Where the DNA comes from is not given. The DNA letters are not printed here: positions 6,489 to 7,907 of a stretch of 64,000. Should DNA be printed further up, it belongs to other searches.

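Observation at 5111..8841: Five-gene operon of unusual haem proteins: tandem di-P460-like lipoprotein, CXXCH-bearing outer-membrane barrel, YceI, PSCyt1 cytochrome lipoprotein, ICMT-like methyltransferase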

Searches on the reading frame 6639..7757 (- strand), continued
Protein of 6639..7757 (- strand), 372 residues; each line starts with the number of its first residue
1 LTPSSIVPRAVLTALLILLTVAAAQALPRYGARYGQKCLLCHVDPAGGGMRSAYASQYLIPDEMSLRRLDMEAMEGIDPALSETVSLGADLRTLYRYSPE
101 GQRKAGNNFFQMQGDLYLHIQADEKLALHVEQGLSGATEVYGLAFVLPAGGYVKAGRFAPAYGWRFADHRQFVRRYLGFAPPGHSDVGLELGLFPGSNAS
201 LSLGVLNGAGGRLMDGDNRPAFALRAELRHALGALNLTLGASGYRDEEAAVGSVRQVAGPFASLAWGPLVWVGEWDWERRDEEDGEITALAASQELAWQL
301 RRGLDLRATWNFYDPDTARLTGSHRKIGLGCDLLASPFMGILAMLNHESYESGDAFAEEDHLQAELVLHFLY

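Call 67: find_encoding_contigs(protein=P0004, flank=7000, max_places=1)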
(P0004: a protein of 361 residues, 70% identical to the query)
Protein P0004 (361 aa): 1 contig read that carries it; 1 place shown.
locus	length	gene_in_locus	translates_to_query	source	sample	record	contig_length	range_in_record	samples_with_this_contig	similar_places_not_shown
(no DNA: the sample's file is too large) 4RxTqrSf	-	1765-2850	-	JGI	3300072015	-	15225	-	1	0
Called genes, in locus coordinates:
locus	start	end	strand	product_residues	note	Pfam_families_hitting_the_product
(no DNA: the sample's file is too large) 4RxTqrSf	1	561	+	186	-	?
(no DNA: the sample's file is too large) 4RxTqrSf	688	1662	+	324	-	PF16694:Cytochrome_P460 (weak)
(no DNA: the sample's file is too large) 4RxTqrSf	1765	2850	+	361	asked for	-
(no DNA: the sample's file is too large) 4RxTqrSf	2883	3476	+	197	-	PF04264:YceI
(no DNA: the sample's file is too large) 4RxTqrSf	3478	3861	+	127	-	-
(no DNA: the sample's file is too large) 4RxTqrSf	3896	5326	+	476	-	PF08309:LVIVD (weak), PF00578:AhpC-TSA (faint)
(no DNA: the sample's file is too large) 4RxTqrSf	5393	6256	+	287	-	PF15780:ASH, PF22073:Cep192_D4, PF22544:HYDIN_VesB_CFA65-like_Ig, PF13860:FlgD_ig (weak)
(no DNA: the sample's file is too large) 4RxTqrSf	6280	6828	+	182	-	PF00578:AhpC-TSA, PF08534:Redoxin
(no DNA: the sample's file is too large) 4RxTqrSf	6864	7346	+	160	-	PF04191:PEMT, PF04140:ICMT (weak)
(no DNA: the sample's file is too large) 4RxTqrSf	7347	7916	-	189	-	PF00578:AhpC-TSA, PF08534:Redoxin, PF00085:Thioredoxin, PF13098:Thioredoxin_2, PF13905:Thioredoxin_8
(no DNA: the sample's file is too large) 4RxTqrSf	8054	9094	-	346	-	PF13192:Thioredoxin_3 (weak), PF00085:Thioredoxin, PF13098:Thioredoxin_2 (weak)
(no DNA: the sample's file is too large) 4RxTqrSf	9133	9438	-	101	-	PF01022:HTH_5, PF12802:MarR_2, PF12840:HTH_20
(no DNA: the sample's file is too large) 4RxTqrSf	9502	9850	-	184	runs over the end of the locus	PF00132:Hexapep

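Call 77: search_protein_families(library=pfam, proteins=[L044:3524-4456:+, L062:4760-5851:+, L062:3209-4717:+], max_evalue=0.01)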
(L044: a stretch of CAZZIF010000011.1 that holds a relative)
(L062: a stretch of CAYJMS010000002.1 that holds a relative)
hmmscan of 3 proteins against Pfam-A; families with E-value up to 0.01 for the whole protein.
L044:3524-4456:+ (310 aa): 2 families
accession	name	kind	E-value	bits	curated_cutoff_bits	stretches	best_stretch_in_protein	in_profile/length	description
PF13860.13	FlgD_ig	-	2.9e-10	40.4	27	1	241-297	18-75/79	FlgD Ig-like domain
PF18962.6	Por_Secre_tail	-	0.004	17.8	27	0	228-305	3-72/75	Secretion system C-terminal sorting domain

L062:4760-5851:+ (363 aa): 2 families
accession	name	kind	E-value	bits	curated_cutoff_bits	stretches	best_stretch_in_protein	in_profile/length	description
PF13519.12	VWA_2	-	2.9e-09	37.9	27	1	175-273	1-107/107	von Willebrand factor type A domain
PF00092.34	VWA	-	0.0035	18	23.8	0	242-286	78-128/174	von Willebrand factor type A domain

L062:3209-4717:+ (502 aa): 4 families
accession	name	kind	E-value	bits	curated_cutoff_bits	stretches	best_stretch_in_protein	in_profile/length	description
PF07728.20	AAA_5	-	4.6e-06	27.1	22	1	128-241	26-138/139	AAA domain (dynein-related subfamily)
PF01078.27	Mg_chelatase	-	8.7e-06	25.7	20.3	0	168-227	99-160/207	Magnesium chelatase, subunit ChlI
PF00158.32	Sigma54_activat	-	0.00072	19.7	20.2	1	167-225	85-143/168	Sigma-54 interaction domain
PF07726.17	AAA_3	-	0.00082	19.7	27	0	134-228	31-115/131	ATPase family associated with various cellular activities (AAA)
